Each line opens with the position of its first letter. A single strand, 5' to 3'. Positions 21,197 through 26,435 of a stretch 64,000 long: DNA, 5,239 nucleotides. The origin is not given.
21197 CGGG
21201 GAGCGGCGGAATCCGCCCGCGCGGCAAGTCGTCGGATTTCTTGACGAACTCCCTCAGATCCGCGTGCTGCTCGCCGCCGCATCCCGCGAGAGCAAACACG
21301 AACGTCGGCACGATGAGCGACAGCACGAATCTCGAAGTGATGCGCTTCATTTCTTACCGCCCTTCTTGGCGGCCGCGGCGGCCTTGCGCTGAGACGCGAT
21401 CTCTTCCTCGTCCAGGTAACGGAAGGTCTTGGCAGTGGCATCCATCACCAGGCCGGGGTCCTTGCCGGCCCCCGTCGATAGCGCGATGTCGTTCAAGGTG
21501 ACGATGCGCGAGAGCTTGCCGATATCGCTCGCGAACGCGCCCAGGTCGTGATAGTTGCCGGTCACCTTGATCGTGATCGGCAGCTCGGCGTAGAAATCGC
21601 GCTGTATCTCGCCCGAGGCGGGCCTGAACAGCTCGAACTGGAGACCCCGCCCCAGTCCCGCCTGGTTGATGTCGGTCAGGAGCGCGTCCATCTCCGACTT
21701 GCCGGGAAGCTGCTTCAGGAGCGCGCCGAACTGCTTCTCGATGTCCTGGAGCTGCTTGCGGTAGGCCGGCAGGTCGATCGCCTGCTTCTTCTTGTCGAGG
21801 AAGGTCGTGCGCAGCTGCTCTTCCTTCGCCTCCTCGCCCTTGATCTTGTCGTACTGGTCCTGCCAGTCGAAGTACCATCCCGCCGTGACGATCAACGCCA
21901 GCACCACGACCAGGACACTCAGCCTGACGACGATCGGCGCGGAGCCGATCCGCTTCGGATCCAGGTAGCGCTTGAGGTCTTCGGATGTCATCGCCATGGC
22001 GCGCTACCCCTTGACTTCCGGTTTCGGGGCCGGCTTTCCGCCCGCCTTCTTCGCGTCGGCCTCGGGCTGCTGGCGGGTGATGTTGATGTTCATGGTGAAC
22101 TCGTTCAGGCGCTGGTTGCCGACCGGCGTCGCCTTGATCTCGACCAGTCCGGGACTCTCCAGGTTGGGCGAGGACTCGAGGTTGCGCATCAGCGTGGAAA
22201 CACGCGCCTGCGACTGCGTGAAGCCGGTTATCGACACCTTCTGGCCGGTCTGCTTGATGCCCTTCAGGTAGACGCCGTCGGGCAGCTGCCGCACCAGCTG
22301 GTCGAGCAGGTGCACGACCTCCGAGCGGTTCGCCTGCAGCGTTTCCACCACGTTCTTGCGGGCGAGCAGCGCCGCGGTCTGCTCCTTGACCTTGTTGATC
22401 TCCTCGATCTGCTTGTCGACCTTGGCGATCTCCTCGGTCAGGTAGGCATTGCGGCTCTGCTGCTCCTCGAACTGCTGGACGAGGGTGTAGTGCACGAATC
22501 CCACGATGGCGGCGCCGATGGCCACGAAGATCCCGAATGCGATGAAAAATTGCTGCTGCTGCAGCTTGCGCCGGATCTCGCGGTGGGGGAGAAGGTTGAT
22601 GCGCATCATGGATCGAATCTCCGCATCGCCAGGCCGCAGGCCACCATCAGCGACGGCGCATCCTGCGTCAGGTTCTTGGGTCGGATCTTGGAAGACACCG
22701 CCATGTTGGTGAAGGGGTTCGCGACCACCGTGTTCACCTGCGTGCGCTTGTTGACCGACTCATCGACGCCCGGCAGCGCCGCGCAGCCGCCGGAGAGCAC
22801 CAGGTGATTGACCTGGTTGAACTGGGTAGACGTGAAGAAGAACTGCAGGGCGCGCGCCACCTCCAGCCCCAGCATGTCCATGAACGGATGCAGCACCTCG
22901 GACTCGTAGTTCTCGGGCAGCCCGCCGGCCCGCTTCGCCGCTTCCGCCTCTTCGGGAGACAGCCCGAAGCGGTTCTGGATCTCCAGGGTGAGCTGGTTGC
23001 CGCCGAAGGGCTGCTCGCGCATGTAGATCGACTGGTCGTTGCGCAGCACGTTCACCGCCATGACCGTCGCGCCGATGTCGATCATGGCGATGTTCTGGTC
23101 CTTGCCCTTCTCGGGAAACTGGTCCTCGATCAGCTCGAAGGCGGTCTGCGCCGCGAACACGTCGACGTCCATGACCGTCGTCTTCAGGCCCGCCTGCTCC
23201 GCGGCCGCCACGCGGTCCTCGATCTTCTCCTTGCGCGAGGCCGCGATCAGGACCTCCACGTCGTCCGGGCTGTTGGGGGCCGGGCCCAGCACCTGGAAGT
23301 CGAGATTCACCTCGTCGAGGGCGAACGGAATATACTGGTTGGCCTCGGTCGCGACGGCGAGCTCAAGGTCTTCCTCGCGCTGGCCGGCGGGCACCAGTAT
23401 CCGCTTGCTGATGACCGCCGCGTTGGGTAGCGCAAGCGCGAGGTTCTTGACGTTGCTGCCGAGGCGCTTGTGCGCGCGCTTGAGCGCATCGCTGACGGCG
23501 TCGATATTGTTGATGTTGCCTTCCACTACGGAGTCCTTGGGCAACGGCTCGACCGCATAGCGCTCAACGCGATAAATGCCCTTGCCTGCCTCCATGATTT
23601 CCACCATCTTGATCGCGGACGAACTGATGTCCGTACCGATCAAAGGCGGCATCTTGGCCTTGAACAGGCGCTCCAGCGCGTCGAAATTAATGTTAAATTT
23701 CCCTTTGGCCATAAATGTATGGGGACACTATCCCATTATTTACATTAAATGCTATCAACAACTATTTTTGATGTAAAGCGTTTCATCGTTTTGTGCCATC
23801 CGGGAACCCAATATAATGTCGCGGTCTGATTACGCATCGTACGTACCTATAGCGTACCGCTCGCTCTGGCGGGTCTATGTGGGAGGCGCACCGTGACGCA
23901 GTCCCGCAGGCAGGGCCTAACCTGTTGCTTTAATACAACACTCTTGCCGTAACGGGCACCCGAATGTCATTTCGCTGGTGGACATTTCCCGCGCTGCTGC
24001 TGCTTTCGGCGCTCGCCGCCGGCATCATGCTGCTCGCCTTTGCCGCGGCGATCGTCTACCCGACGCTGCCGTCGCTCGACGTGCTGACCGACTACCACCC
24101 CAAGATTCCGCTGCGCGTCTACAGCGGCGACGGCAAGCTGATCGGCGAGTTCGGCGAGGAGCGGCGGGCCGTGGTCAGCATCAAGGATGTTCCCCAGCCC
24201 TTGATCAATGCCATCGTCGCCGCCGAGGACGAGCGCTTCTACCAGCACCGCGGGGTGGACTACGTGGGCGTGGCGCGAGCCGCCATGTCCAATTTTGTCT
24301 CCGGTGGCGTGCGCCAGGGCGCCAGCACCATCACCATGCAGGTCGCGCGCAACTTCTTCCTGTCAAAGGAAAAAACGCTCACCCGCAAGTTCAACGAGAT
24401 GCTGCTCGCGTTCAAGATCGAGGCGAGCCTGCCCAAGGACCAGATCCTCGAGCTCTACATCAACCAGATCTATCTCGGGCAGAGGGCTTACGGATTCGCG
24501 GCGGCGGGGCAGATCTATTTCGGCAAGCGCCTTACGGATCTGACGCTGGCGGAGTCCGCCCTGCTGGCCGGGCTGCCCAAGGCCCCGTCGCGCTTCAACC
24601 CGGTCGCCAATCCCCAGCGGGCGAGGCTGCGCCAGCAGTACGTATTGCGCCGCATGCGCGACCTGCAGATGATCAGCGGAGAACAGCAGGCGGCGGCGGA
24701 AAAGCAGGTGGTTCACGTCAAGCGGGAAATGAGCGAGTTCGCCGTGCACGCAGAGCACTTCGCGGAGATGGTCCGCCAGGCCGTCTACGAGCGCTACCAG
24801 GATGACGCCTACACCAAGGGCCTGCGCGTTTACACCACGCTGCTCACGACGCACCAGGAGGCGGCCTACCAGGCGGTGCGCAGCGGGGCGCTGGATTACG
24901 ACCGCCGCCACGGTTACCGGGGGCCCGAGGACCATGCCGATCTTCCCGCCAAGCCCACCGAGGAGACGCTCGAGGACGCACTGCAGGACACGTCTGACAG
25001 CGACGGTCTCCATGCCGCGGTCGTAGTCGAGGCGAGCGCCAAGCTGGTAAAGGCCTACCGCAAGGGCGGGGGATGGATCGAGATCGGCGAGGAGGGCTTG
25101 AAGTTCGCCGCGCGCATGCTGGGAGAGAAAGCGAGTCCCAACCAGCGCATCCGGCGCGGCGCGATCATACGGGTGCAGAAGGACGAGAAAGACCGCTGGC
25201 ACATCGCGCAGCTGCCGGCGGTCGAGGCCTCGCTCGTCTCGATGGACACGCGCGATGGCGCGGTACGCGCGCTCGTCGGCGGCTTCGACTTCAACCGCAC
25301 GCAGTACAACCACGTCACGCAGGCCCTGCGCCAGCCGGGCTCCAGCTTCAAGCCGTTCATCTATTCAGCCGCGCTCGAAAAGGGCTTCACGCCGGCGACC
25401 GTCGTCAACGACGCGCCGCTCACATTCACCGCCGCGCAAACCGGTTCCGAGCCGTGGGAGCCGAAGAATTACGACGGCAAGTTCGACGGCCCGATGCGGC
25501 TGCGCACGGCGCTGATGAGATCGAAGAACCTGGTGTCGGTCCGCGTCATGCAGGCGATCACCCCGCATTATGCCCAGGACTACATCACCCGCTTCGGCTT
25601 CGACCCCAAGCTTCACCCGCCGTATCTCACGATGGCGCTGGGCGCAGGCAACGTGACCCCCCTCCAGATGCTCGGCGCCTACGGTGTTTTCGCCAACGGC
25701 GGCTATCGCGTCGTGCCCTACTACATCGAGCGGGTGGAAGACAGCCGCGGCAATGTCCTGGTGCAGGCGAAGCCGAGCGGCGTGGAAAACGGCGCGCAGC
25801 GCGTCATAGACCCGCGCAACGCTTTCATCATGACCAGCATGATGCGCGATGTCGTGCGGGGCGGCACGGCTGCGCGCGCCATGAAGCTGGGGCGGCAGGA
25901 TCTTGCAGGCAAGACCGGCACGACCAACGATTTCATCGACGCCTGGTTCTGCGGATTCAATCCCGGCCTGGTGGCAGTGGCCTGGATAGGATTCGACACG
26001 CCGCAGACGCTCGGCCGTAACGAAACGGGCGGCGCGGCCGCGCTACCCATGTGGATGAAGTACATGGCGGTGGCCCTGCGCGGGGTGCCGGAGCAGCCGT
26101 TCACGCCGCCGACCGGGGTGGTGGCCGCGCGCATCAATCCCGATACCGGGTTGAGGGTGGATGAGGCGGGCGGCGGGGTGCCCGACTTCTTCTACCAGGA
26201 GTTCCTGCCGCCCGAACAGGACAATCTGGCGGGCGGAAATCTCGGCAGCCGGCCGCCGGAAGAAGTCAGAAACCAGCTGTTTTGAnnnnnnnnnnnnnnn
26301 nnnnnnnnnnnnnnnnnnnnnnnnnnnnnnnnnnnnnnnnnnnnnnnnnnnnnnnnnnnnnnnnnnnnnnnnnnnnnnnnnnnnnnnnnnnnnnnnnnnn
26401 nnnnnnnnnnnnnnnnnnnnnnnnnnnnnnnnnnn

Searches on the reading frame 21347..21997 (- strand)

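Call 83: search_protein_families(library=pfam, proteins=[window:21347-21997:-], max_evalue=0.00001)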
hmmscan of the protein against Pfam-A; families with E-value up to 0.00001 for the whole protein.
window:21347-21997:- (216 aa): 1 family
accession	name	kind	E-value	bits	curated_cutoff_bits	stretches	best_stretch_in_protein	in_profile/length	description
PF04350.18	PilO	-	1.2e-51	175.1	22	1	53-196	2-145/145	Pilus assembly protein, PilO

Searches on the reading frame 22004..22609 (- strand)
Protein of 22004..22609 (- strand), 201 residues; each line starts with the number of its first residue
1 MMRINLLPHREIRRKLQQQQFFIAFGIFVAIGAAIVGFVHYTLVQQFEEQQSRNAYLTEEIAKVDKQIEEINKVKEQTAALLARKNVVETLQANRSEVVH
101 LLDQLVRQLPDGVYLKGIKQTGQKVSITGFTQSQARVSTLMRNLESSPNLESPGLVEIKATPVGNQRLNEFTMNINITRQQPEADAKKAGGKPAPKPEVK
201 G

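Call 83: search_protein_families(library=pfam, proteins=[window:22004-22609:-], max_evalue=0.00001)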
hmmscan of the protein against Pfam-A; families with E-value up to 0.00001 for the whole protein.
window:22004-22609:- (201 aa): 1 family
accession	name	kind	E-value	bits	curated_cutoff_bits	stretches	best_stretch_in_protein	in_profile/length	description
PF05137.18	PilN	-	1.3e-26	92.9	22.8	1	100-176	1-77/78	Fimbrial assembly protein (PilN)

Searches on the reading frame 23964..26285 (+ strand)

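Call 83: search_protein_families(library=pfam, proteins=[window:23964-26285:+], max_evalue=0.00001)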
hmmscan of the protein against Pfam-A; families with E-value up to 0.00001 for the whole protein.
window:23964-26285:+ (773 aa): 3 families
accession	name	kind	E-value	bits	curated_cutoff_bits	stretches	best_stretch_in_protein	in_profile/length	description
PF00912.28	Transgly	-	4.7e-67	225.3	27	1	56-231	1-177/178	Transglycosylase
PF00905.27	Transpeptidase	-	3.7e-35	122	22.1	1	423-667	2-266/299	Penicillin binding protein transpeptidase domain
PF17092.11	PCB_OB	-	1.8e-23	83.8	27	1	318-420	1-111/111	Penicillin-binding protein OB-like domain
